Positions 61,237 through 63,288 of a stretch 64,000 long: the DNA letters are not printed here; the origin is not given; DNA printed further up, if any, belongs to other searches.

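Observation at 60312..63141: Phage-tail-fibre-like protein (collagen repeat plus SGNH esterase) immediately downstream of tRNA-Leu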

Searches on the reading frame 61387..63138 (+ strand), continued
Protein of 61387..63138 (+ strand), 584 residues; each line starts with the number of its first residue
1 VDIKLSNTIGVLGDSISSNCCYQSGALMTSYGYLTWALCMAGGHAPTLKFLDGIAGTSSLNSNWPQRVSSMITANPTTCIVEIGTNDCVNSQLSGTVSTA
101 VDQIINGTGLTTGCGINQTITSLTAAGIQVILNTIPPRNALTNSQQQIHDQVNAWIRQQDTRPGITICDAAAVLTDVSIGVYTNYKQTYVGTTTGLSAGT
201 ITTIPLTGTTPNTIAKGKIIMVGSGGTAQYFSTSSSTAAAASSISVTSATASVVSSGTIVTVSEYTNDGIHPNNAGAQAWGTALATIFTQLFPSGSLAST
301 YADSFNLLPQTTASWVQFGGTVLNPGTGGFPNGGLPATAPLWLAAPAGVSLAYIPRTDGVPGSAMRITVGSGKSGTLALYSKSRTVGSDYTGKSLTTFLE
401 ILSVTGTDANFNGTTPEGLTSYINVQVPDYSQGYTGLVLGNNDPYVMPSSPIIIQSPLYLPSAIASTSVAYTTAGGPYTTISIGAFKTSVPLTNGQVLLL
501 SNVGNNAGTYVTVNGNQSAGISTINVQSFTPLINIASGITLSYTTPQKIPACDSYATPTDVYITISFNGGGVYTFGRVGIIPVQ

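Call 64: fold_search(model_id=the predicted structure, library=viral)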
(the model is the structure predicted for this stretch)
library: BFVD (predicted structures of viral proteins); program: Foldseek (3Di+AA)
matches with E <= 10: 267; with E <= 0.001: 40
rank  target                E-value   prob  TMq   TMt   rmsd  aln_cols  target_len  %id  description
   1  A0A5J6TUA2            3.9e-21  1.00  0.47  0.54   7.2       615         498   17  Esterase [Gordonia phage Lambo]
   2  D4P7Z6                7.5e-20  1.00  0.50  0.68   6.0       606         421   14  Gp21 [Rhodococcus phage ReqiPine5]
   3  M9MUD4                5.5e-17  1.00  0.49  0.57   5.6       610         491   13  (no name in the UniProt tables at hand)
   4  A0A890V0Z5            7.8e-17  1.00  0.47  0.51   6.6       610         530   14  Esterase [Microbacterium phage Shocker]
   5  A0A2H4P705            1.1e-16  1.00  0.32  0.24  21.6       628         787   16  GDSL-like lipase [Pseudomonas phage nickie]
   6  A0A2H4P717            1.0e-15  1.00  0.49  0.42   6.2       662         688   13  GDSL-like lipase [Pseudomonas phage nickie]
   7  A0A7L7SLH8            4.0e-15  1.00  0.45  0.65   6.5       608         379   14  Esterase [Gordonia phage Clown]
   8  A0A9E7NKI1            2.7e-13  1.00  0.44  0.47   8.3       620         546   14  (no name in the UniProt tables at hand)
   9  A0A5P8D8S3            5.5e-13  1.00  0.30  0.41  22.8       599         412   13  (no name in the UniProt tables at hand)
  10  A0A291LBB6            1.2e-12  1.00  0.46  0.54   7.6       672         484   12  Uncharacterized protein [Caulobacter phage Lullwater]
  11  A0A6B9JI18            9.4e-11  1.00  0.41  0.30   8.3       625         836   11  Tail fiber protein [Vibrio phage vB_VchM_Kuja]
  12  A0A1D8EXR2            1.0e-10  1.00  0.40  0.36  10.7       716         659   10  Lipase [Mycobacterium phage Kersh]
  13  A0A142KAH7            1.5e-10  1.00  0.23  0.21  19.1       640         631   12  (no name in the UniProt tables at hand)
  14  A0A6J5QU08            2.1e-09  1.00  0.30  0.34  24.0       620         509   13  SGNH hydrolase-type esterase domain containing protein [uncultured Caudovirales phage]
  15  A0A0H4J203            2.3e-08  1.00  0.22  0.18  20.0       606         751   12  SGNH hydrolase-type esterase domain-containing protein [Pseudoalteromonas phage H101]
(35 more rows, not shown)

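Call 86: fold_search(model_id=the predicted structure, library=pdb)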
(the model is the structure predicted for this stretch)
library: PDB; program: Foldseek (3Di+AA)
matches with E <= 10: 726; with E <= 0.001: 69
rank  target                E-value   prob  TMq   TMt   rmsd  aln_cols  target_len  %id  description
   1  4iyj_A                8.0e-07  1.00  0.26  0.66   4.4       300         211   15  Crystal structure of a putative acylhydrolase (BACUNI_03406) from Bacteroides uniformis ATCC 8492 at 1.37 A resolution (released 2013-03-06)
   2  9hi6_A                2.4e-06  1.00  0.26  0.66   4.0       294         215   15  Structure of scaffold FI6-focused design_04 in complex with FI6-Fab (released 2025-12-03)
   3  4rsh_A                2.4e-06  1.00  0.22  0.65   4.3       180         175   14  Structure of a putative lipolytic protein of G-D-S-L family from Desulfitobacterium hafniense DCB-2 (released 2014-11-19)
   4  3p94_C                3.4e-06  1.00  0.25  0.66   6.0       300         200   13  Crystal structure of a GDSL-like Lipase (BDI_0976) from Parabacteroides distasonis ATCC 8503 at 1.93 A resolution (released 2010-11-03)
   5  3p94_D                3.6e-06  1.00  0.21  0.55   5.0       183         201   18  Crystal structure of a GDSL-like Lipase (BDI_0976) from Parabacteroides distasonis ATCC 8503 at 1.93 A resolution (released 2010-11-03)
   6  4iyj_B                4.5e-06  1.00  0.25  0.64   5.7       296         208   15  Crystal structure of a putative acylhydrolase (BACUNI_03406) from Bacteroides uniformis ATCC 8492 at 1.37 A resolution (released 2013-03-06)
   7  3hp4                  4.5e-06  1.00  0.20  0.55   4.4       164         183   18  Crystal structure of psychrotrophic esterase EstA from Pseudoalteromonas sp. 643A inhibited by monoethylphosphonate (released 2009-06-30)
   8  1jrl                  6.8e-06  1.00  0.20  0.57   4.2       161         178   18  Crystal structure of E. coli Lysophospholiase L1/Acyl-CoA Thioesterase I/Protease I L109P mutant (released 2003-07-08)
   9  3p94_A                7.7e-06  1.00  0.25  0.65   6.0       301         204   13  Crystal structure of a GDSL-like Lipase (BDI_0976) from Parabacteroides distasonis ATCC 8503 at 1.93 A resolution (released 2010-11-03)
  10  9hi4_C                9.1e-06  1.00  0.26  0.68   4.0       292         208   14  Structure of FI6-focused design_03 scaffold in complex with FI6-Fab (released 2025-12-03)
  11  9hi5_D                1.2e-05  1.00  0.21  0.53   4.7       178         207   17  Structure of scaffold FI6-focused design_02 (released 2025-12-03)
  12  5tic_A                1.4e-05  1.00  0.20  0.58   4.0       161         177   16  X-ray structure of wild-type E. coli Acyl-CoA thioesterase I at pH 5 (released 2017-04-26)
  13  5tie                  1.4e-05  1.00  0.21  0.59   6.4       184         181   15  x-ray structure of acyl-CoA thioesterase I, TesA, mutant M141L/Y145K/L146K at pH 7.5 in complex with octanoic acid (released 2017-04-26)
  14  4hf7                  1.6e-05  1.00  0.26  0.69   5.1       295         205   12  Crystal structure of a GDSL-like lipase (BT0569) from Bacteroides thetaiotaomicron VPI-5482 at 1.77 A resolution (released 2012-10-24)
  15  4ppy_A                1.6e-05  1.00  0.21  0.54   4.0       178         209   17  Crystal structure of a putative acylhydrolase (BF3764) from Bacteroides fragilis NCTC 9343 at 2.00 A resolution (released 2014-04-02)
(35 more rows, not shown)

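Call 90: find_related_loci(query=A5, collection=viral_contigs, flank=10000)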
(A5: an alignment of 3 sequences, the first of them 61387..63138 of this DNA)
Query A5 (584 aa) in viral_contigs; peptide patterns used: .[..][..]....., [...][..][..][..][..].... (x = any residue, [..] = any of these).
16 stretches matched a pattern, but none encodes a relative of the query by tblastn (E <= 1e-3).

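Call 91: search_dna_similar(query=P0003, collection=phages, mode=protein, max_evalue=0.00001, max_rows=25)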
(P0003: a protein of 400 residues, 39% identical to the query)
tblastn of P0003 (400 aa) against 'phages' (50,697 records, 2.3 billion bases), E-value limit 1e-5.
Records with a match: 12; places in all: 12; records where one place covers at least 80% of the query: 6.
Best place of each record, by identity: <60% 12.
By first word of the organism name: Gordonia 5; Pseudomonas 5; Arthrobacter 2.
By host as written in the record: Gordonia terrae 3612 3; Gordonia rubripertincta NRRL B-16540 SEA 2; Pseudomonas sp. 2; Pseudomonas syringae pv. Tomato 99TK 2; Arthrobacter globiformis B-2979 1; Arthrobacter sp. ATCC 21022 1; Pseudomonas syringae pv. Tomato 192 1.
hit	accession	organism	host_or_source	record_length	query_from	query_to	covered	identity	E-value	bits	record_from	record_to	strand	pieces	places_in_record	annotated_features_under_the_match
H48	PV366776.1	Gordonia phage Belphegor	Gordonia terrae 3612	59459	37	399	91%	28.9%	2e-19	96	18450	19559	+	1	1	23: hypothetical protein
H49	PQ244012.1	Arthrobacter phage Hum25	Arthrobacter globiformis B-2979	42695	41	390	88%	29.2%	3e-11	71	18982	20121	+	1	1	26: esterase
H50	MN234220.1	Gordonia phage Lambo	Gordonia rubripertincta NRRL B-16540 SEA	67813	50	396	87%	28.7%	7e-17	89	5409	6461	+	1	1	5: esterase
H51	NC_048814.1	Gordonia phage Lambo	Gordonia rubripertincta NRRL B-16540 SEA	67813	50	396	87%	28.7%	7e-17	89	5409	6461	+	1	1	5: esterase/lipase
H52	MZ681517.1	Gordonia phage Dolores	Gordonia terrae 3612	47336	48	395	87%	26.7%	3e-6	56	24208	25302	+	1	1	29: hypothetical protein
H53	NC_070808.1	Gordonia phage Dolores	Gordonia terrae 3612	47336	48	395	87%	26.7%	3e-6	56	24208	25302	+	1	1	29: hypothetical protein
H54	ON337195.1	Arthrobacter phage Casserole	Arthrobacter sp. ATCC 21022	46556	46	306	65%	27.8%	4e-10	68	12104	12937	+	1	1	16: esterase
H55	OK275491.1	Pseudomonas phage REC1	Pseudomonas sp.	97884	41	216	44%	34.1%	3e-6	56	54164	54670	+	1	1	tail fiber protein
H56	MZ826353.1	Pseudomonas phage REC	Pseudomonas syringae pv. Tomato 192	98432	41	216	44%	34.1%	3e-6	56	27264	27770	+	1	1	73: GDSL-like lipase/acylhydrolase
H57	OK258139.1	Pseudomonas phage COT4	Pseudomonas sp.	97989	41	216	44%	33.5%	5e-6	55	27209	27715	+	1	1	tail fiber protein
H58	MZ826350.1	Pseudomonas phage M5.1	Pseudomonas syringae pv. Tomato 99TK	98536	41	216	44%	33.5%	5e-6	55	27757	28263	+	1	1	73: GDSL-like lipase/acylhydrolase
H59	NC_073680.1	Pseudomonas phage M5.1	Pseudomonas syringae pv. Tomato 99TK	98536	41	216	44%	33.5%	5e-6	55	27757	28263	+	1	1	73: GDSL-like lipase/acylhydrolase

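Call 92: get_annotated_region(hit=H49, flank=7000)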
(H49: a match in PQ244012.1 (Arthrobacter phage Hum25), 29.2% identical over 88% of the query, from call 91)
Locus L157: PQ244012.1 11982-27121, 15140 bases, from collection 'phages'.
description: Arthrobacter phage Hum25, complete genome.
organism: Arthrobacter phage Hum25 (NCBI taxid 3367557)
taxonomy: Viruses; Duplodnaviria; Heunggongvirae; Uroviricota; Caudoviricetes
host: Arthrobacter globiformis B-2979; source: soil; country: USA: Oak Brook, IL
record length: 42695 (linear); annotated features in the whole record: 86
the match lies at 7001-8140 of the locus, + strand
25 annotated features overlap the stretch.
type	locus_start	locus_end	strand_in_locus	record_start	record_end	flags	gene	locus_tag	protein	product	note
CDS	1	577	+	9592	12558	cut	17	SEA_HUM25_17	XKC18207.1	tape measure protein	-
CDS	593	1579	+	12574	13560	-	18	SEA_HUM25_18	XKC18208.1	minor tail protein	-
CDS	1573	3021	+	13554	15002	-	19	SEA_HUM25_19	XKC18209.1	minor tail protein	-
CDS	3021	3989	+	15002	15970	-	20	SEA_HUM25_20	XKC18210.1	minor tail protein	-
CDS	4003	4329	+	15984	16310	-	21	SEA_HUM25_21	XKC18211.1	membrane protein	-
CDS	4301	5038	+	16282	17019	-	22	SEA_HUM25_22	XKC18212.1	minor tail protein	-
CDS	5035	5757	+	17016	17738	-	23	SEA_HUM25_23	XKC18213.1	endolysin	-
CDS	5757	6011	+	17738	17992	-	24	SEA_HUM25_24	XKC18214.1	holin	-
CDS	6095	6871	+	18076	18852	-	25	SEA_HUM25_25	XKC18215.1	hypothetical protein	-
CDS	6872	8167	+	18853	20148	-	26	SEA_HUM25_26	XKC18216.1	esterase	-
CDS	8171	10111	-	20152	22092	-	27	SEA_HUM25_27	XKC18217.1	O-acetyltransferase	-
CDS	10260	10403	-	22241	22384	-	28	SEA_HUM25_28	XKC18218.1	hypothetical protein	-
CDS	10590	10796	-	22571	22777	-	29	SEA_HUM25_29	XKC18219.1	hypothetical protein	-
CDS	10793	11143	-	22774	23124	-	30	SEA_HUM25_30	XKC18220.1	hypothetical protein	-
CDS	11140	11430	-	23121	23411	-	31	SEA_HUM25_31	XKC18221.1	hypothetical protein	-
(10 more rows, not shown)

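Call 93: get_annotated_region(hit=H48, flank=7000)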
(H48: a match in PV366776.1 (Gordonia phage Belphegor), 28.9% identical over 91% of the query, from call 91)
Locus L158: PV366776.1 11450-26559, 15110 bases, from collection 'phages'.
description: Gordonia phage Belphegor, complete genome.
organism: Gordonia phage Belphegor (NCBI taxid 3411806)
taxonomy: Viruses; Duplodnaviria; Heunggongvirae; Uroviricota; Caudoviricetes
host: Gordonia terrae 3612; source: -; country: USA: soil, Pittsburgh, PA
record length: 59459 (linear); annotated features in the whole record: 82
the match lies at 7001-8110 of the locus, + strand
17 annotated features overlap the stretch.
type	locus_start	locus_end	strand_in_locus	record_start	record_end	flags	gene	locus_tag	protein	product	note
CDS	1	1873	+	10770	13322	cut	15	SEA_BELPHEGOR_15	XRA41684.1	hypothetical protein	-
CDS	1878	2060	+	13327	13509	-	16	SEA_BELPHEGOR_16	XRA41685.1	hypothetical protein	-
CDS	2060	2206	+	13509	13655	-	17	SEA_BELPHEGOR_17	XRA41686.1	hypothetical protein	-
CDS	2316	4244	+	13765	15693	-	18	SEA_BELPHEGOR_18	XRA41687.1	major capsid hexamer protein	-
CDS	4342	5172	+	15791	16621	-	19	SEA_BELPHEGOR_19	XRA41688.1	hypothetical protein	-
CDS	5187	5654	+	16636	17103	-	20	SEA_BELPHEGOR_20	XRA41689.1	hypothetical protein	-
CDS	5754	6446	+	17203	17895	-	21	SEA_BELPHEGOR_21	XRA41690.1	major tail protein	-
CDS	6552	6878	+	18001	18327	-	22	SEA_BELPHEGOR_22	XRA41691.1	hypothetical protein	-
CDS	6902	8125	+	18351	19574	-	23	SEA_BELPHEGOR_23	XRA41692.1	hypothetical protein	-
CDS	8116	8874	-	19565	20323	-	24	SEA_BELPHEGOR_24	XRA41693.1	esterase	-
CDS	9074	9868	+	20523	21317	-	25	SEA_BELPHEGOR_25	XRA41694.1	head-to-tail adaptor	-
CDS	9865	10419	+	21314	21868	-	26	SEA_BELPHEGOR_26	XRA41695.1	hypothetical protein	-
CDS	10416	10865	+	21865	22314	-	27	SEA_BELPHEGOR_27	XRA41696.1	hypothetical protein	-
CDS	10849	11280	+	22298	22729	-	28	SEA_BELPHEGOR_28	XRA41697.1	minor capsid protein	-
CDS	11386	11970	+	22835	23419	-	29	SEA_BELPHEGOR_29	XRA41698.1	tail assembly chaperone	-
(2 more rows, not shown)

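Call 107: find_encoding_contigs(protein=P0012, flank=10000, max_places=1)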
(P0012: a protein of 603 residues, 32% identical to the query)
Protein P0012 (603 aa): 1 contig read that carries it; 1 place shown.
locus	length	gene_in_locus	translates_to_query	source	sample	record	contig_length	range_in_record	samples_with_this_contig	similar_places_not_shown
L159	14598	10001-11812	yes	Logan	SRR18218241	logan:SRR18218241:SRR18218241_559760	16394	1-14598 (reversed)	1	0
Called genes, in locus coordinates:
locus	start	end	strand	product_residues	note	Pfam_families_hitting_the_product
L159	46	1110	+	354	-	PF04860:Phage_portal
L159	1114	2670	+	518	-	PF05887:Trypan_PARP (weak)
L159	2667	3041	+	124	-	-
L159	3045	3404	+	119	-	-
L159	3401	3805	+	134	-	-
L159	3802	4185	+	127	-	-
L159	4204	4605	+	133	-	-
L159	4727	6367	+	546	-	-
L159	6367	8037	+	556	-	-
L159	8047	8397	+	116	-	-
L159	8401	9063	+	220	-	-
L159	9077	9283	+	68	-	-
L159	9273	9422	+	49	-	-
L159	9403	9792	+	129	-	-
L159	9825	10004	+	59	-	-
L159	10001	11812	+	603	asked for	PF13472:Lipase_GDSL_2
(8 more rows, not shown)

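Call 108: find_encoding_contigs(protein=P0016, flank=10000, max_places=1)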
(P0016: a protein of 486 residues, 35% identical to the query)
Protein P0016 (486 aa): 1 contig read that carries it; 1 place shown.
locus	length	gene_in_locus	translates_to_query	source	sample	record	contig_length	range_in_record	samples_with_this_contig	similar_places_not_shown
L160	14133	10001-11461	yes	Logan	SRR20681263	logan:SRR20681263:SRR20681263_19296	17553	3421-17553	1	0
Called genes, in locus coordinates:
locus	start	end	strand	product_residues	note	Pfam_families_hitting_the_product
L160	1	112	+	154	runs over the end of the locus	-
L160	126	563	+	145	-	-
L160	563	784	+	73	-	-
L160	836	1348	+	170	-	PF25595:Phage_TTP_16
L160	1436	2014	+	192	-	-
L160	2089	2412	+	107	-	-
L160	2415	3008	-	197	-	PF13392:HNH_3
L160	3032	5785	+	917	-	PF10145:PhageMin_Tail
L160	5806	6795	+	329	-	-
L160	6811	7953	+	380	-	-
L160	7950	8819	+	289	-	-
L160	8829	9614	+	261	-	-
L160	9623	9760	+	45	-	-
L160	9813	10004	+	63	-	-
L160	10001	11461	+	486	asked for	PF00657:Lipase_GDSL, PF13472:Lipase_GDSL_2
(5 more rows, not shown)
